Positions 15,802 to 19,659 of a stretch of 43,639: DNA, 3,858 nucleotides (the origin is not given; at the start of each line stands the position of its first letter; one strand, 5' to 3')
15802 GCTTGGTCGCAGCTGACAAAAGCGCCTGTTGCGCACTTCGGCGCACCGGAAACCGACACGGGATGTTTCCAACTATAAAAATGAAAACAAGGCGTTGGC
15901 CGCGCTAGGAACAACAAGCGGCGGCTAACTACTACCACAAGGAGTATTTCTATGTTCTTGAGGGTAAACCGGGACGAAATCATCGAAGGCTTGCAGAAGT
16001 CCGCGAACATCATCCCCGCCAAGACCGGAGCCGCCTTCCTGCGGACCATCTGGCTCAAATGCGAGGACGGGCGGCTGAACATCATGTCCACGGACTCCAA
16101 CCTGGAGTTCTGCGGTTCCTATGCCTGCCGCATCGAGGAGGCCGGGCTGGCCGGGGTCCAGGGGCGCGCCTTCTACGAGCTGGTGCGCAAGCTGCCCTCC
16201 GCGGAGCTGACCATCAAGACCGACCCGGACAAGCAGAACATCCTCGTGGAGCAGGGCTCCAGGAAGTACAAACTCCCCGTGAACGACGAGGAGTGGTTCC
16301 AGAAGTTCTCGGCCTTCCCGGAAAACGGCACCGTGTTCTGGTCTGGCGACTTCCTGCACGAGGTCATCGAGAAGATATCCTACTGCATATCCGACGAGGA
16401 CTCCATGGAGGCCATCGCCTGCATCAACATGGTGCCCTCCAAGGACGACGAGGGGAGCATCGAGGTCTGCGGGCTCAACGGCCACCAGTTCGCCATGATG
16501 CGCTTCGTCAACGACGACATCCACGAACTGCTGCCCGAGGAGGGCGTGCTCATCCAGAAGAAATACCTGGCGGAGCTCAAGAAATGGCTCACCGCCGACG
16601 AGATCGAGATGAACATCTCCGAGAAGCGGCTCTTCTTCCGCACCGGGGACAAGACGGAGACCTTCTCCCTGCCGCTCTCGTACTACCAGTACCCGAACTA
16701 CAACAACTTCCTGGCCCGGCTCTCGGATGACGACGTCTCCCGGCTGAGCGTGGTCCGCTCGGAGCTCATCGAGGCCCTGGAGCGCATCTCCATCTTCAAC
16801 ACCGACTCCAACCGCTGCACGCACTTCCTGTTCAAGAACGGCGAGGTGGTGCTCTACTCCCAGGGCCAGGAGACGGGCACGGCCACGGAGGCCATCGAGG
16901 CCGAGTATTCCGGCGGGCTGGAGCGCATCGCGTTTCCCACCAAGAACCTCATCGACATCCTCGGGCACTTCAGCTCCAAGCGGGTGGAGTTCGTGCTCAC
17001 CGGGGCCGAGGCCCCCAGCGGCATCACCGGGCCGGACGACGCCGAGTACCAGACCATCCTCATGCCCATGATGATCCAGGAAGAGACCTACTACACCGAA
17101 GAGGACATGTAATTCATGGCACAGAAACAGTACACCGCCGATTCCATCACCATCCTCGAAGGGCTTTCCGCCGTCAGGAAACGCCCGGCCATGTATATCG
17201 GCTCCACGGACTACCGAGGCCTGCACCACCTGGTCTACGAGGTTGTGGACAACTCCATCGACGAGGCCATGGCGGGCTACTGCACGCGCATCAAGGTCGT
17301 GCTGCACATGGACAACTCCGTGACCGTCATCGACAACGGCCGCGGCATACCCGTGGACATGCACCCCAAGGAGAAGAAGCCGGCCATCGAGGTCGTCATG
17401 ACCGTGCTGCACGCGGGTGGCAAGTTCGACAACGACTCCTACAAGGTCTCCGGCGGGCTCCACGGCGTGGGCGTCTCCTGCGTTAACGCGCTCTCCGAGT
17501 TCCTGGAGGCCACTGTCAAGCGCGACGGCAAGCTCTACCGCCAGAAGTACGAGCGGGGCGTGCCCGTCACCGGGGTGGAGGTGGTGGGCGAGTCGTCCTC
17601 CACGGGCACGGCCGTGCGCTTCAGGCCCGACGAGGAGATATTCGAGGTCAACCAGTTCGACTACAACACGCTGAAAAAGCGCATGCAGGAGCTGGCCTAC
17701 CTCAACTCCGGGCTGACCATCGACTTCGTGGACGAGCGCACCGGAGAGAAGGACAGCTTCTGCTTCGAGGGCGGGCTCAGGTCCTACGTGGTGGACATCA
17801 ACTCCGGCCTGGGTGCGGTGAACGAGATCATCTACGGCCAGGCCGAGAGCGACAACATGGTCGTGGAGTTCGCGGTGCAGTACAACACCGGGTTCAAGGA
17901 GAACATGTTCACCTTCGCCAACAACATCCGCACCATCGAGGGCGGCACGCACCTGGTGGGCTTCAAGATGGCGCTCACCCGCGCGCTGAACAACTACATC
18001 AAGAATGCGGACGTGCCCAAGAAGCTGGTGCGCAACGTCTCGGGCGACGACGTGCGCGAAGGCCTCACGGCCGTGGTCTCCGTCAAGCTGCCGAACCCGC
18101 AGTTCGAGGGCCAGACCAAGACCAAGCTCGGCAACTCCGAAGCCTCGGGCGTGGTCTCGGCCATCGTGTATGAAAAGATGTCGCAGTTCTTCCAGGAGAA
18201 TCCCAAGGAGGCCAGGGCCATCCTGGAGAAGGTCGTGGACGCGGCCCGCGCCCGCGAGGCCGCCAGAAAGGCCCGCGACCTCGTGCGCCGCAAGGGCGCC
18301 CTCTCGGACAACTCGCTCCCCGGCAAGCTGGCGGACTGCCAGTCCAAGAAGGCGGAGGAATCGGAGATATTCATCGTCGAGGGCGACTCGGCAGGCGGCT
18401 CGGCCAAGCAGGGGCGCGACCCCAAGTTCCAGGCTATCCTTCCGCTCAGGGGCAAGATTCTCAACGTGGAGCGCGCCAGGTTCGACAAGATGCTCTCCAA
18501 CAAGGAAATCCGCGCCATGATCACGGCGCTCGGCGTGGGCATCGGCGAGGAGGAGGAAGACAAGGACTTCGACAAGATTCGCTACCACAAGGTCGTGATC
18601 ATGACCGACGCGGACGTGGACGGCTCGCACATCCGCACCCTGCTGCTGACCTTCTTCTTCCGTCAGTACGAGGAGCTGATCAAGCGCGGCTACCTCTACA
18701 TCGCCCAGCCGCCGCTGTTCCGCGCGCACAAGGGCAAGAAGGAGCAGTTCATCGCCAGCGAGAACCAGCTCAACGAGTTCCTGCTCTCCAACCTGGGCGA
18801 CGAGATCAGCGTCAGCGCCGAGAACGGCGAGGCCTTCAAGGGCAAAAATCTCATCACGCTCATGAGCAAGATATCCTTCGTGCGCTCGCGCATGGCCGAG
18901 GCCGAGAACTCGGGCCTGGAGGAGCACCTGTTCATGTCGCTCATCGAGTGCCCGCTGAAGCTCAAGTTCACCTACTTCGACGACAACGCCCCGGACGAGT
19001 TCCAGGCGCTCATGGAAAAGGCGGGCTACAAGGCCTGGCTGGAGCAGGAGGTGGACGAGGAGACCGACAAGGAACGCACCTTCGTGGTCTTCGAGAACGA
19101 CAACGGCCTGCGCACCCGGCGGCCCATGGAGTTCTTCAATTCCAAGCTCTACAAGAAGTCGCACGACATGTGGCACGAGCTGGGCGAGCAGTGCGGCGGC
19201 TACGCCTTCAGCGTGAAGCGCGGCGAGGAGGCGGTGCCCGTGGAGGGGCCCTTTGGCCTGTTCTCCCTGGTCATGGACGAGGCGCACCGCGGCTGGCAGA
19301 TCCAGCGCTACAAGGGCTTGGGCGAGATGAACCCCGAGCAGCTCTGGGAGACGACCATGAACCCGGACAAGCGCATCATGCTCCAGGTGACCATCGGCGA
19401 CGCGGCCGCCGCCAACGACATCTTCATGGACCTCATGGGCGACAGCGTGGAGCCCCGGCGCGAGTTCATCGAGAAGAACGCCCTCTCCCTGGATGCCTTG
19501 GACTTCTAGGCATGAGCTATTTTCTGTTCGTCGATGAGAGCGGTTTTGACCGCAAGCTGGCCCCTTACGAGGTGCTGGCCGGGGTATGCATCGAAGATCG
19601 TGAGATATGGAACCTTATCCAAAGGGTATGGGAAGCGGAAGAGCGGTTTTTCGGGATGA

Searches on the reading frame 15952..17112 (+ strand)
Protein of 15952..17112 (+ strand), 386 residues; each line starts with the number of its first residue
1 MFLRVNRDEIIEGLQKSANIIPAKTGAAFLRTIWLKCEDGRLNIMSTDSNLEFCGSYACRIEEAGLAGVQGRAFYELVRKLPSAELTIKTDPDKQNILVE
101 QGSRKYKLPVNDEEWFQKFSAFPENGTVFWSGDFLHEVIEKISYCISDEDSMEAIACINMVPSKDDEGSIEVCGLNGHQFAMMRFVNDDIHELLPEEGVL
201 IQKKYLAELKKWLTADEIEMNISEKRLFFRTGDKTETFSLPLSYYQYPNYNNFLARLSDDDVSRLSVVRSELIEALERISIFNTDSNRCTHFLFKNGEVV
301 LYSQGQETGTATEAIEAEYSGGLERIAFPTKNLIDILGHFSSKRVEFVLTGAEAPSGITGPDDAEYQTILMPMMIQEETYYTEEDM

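Call 31: search_protein_families(library=pfam, proteins=[window:15952-17112:+], max_evalue=0.00001)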
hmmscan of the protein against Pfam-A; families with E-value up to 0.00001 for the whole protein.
window:15952-17112:+ (386 aa): 3 families
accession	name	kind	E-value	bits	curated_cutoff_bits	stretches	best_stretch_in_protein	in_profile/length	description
PF00712.24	DNA_pol3_beta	-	8.4e-24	84.5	24.4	1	1-115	1-115/120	DNA polymerase III beta subunit, N-terminal domain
PF02768.20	DNA_pol3_beta_3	-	4e-16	59.4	27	1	265-373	12-120/121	DNA polymerase III beta subunit, C-terminal domain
PF02767.21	DNA_pol3_beta_2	-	9.6e-06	26.3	27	0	133-237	5-106/116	DNA polymerase III beta subunit, central domain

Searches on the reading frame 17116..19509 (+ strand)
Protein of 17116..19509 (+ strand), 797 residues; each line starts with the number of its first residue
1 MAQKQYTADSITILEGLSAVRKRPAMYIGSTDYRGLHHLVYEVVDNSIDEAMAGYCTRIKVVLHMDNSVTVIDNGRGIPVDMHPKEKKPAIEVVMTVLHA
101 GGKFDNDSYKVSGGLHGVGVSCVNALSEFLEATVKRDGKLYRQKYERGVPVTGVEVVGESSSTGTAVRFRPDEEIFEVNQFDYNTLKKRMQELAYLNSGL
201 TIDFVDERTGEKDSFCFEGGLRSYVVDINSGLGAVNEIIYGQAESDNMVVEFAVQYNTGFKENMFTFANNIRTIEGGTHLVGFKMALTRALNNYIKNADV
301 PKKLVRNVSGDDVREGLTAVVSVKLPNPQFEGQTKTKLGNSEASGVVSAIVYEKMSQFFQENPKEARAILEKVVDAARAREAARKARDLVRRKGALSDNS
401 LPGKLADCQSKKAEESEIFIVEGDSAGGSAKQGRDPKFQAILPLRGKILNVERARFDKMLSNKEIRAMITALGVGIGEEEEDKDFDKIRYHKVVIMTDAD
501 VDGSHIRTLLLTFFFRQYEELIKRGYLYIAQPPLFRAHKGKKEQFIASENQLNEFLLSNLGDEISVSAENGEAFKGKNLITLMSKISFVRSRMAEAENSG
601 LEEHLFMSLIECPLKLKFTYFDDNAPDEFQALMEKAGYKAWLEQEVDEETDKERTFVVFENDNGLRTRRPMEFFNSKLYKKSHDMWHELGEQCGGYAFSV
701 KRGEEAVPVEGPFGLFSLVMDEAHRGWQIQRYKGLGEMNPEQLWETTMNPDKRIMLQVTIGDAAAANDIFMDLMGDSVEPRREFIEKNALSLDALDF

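Call 31: search_protein_families(library=pfam, proteins=[window:17116-19509:+], max_evalue=0.00001)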
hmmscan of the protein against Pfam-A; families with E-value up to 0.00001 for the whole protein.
window:17116-19509:+ (797 aa): 4 families
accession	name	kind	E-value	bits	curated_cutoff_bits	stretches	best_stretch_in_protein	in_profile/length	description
PF00204.31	DNA_gyraseB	-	3.8e-59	199.5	27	1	220-388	1-172/173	DNA gyrase B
PF00986.26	DNA_gyraseB_C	-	5.2e-31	107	29.8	1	725-786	2-63/63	DNA gyrase B subunit, carboxyl terminus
PF02518.31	HATPase_c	-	4.7e-18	66.1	26.4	1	32-173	2-109/111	Histidine kinase-, DNA gyrase B-, and HSP90-like ATPase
PF01751.28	Toprim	-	2.1e-17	63.5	23.1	1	417-531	1-95/96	Toprim domain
